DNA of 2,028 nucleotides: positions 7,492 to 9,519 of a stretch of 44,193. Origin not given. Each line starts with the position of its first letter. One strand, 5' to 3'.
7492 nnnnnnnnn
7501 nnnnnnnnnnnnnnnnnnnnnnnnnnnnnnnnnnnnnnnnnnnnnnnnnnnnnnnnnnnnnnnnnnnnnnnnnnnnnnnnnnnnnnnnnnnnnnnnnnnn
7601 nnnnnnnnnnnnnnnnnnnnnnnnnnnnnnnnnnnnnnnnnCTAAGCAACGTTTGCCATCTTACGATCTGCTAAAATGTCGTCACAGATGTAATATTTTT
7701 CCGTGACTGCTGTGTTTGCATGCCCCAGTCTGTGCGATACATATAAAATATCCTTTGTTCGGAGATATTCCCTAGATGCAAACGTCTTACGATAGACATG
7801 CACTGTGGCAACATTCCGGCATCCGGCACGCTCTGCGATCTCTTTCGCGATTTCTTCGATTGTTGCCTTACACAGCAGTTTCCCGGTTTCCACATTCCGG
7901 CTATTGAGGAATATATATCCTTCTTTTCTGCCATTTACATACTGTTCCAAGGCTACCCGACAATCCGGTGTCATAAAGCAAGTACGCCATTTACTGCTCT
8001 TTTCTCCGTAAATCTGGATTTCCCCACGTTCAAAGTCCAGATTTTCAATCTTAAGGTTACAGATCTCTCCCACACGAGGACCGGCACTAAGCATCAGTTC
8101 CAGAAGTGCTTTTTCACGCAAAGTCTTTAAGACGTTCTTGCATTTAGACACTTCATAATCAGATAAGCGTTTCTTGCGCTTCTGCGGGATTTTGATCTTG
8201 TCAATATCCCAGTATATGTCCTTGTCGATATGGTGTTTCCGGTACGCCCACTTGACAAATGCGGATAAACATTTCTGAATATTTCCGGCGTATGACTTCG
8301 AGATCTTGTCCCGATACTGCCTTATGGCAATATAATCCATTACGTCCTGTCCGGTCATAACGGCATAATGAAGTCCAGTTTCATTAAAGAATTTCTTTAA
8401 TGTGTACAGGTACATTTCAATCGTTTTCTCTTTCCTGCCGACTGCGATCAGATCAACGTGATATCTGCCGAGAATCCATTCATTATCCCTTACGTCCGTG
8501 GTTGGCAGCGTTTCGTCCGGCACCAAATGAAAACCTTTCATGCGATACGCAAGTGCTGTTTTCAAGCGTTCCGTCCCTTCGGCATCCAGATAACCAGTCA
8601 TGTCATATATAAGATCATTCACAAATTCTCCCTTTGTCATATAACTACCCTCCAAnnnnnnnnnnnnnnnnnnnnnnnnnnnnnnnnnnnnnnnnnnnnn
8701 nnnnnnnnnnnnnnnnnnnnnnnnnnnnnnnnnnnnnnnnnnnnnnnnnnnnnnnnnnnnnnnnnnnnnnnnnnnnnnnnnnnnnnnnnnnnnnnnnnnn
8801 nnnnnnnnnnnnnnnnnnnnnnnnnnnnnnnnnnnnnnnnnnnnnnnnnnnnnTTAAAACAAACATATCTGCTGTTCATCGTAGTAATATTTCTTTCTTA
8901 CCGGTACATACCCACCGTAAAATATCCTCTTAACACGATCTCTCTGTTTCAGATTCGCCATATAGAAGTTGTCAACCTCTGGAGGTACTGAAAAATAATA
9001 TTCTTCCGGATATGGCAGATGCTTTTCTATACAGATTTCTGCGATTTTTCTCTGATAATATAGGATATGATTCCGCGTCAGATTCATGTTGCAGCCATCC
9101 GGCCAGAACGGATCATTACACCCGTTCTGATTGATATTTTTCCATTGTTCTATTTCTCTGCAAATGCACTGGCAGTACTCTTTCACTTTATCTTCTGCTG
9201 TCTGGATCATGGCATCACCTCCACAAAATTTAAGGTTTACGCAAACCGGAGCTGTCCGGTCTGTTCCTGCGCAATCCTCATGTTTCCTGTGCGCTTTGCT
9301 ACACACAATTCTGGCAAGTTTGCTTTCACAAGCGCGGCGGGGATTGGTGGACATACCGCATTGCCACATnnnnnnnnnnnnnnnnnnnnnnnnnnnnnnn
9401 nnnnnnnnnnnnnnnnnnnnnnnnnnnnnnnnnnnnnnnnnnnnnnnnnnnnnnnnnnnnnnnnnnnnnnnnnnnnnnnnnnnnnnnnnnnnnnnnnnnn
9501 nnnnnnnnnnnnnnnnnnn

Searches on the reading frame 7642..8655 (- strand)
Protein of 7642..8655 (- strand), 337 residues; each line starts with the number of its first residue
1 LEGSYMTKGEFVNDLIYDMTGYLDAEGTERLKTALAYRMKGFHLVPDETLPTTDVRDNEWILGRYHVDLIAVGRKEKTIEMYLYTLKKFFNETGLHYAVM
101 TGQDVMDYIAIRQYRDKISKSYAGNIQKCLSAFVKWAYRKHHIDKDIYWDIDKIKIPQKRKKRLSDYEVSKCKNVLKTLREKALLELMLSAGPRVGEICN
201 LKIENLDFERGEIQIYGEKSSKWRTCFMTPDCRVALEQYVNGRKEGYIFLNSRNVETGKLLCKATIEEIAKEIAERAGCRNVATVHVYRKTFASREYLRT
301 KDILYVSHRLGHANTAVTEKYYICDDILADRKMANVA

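Call 3: search_protein_families(library=pfam, proteins=[window:7642-8655:-], max_evalue=0.01)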
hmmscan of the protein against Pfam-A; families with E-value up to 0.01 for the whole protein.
window:7642-8655:- (337 aa): 2 families
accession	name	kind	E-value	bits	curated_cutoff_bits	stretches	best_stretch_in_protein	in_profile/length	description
PF00589.27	Phage_integrase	-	9.2e-24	84.6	27.1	1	172-322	11-166/172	Phage integrase family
PF13495.12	Phage_int_SAM_4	-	2e-06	28.5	27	1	74-138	14-79/85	Phage integrase, N-terminal SAM-like domain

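Call 5: search_protein_families(library=phrogs, proteins=[window:7642-8655:-], max_evalue=0.01)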
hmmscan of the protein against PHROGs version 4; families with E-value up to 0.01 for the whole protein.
window:7642-8655:- (337 aa): 4 families
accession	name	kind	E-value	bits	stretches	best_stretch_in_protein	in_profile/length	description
phrog_1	-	integration and excision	1.4e-37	131.2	1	34-323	148-433/611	integrase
phrog_216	-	integration and excision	1.3e-30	107.6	1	124-333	16-233/301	integrase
phrog_5127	-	integration and excision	5.7e-08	33.6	1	74-216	136-252/355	integrase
phrog_7269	-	integration and excision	7e-06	26.9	1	266-326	13-71/89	integrase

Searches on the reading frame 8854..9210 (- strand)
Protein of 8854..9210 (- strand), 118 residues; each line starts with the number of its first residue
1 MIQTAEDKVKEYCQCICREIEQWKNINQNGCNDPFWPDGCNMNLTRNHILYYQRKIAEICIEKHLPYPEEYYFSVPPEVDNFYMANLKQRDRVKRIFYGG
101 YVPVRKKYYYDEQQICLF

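Call 76: search_solved_structures(query=window:8854-9210:-, max_evalue=10)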
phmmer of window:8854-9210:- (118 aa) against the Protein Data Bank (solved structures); distinct sequences matched with E-value up to 10: 0.

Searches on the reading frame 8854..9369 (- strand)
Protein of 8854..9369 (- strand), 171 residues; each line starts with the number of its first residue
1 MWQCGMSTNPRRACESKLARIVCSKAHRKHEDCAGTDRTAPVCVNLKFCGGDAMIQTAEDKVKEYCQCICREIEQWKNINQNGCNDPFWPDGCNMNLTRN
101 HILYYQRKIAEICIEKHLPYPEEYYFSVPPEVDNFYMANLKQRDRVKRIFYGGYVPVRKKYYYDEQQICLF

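Call 3: search_protein_families(library=pfam, proteins=[window:8854-9369:-], max_evalue=0.01)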
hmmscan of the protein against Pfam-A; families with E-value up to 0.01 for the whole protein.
window:8854-9369:- (171 aa): 0 families

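Call 5: search_protein_families(library=phrogs, proteins=[window:8854-9369:-], max_evalue=0.01)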
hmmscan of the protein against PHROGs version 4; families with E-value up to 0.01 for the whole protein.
window:8854-9369:- (171 aa): 0 families

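Call 6: search_protein_families(library=pfam, proteins=[window:8854-9369:-], max_evalue=10)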
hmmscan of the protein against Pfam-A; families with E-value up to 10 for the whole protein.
window:8854-9369:- (171 aa): 2 families
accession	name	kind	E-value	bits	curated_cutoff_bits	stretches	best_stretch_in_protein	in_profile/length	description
PF08341.16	TED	-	0.14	13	22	1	113-157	4-45/102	Thioester domain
PF12190.13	amfpi-1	-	1.5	9.9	25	1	4-72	12-78/91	Fungal protease inhibitor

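Call 8: search_protein_families(library=ncbifam, proteins=[window:8854-9369:-], max_evalue=0.1)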
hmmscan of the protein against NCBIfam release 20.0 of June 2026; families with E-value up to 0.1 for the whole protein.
window:8854-9369:- (171 aa): 0 families

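Call 9: search_protein_families(library=padloc, proteins=[window:8854-9369:-], max_evalue=0.1)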
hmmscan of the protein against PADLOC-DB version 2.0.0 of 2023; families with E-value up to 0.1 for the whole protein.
window:8854-9369:- (171 aa): 0 families
